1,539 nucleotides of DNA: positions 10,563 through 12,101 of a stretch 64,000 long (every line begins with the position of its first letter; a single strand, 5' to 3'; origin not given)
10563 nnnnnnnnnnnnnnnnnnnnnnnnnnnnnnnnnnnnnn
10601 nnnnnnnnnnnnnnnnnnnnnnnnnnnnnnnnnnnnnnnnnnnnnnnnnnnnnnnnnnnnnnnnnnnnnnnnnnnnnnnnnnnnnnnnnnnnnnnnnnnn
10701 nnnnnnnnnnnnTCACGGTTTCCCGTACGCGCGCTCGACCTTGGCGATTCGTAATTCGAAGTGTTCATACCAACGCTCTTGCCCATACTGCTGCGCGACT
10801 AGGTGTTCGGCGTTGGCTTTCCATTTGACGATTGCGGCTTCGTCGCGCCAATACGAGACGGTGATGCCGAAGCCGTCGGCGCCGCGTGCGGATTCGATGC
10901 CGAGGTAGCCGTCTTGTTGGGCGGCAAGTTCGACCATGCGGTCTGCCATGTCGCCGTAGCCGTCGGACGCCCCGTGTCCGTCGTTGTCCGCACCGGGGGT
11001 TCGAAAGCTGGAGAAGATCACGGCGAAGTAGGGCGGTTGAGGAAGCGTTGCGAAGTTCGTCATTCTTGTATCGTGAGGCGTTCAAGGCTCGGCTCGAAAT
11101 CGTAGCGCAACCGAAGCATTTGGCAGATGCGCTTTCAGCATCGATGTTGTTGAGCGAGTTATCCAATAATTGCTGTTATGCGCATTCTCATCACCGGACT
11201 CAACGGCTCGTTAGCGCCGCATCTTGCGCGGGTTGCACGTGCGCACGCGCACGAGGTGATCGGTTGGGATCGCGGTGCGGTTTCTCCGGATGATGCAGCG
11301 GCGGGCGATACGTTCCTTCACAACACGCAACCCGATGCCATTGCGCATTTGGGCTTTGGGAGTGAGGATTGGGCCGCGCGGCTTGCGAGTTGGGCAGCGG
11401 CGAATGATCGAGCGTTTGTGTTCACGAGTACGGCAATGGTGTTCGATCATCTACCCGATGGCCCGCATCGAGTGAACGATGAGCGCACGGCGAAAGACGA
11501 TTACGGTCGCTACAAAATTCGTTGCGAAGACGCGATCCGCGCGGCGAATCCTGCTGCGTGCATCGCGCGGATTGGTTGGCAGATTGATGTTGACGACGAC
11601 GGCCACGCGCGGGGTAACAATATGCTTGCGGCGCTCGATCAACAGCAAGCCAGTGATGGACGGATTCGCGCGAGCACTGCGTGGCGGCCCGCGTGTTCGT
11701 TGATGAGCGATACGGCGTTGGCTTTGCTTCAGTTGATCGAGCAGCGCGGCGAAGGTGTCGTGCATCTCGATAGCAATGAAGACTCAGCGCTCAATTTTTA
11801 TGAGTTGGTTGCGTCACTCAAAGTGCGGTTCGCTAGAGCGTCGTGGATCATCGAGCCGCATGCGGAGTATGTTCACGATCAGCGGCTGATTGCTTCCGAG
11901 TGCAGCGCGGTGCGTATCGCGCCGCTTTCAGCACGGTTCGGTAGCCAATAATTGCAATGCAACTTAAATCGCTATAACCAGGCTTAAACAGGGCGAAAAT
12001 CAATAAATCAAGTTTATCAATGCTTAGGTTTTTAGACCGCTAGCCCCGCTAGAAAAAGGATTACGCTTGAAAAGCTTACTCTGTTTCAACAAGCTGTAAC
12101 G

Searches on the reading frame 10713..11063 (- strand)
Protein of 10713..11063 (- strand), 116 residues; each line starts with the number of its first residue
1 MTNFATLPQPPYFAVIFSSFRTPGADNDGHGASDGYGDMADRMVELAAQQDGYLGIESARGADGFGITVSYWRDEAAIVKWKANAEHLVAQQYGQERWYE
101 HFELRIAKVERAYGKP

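Call 45: search_protein_families(library=pfam, proteins=[window:10713-11063:-], max_evalue=0.00001)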
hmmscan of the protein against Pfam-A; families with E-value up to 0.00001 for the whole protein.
window:10713-11063:- (116 aa): 1 family
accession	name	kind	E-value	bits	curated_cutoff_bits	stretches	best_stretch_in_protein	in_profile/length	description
PF03992.22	ABM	-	8.3e-07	29.5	23.1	1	31-92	13-77/78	Antibiotic biosynthesis monooxygenase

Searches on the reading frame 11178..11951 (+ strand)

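Call 45: search_protein_families(library=pfam, proteins=[window:11178-11951:+], max_evalue=0.00001)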
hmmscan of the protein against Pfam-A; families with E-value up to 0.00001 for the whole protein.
window:11178-11951:+ (257 aa): 2 families
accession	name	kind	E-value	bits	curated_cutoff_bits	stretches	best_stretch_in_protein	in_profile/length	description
PF04321.23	RmlD_sub_bind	-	2.3e-19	70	27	1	1-201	1-216/287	RmlD substrate binding domain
PF01370.27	Epimerase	-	3.8e-08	33.5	20.9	1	3-124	1-157/240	NAD dependent epimerase/dehydratase family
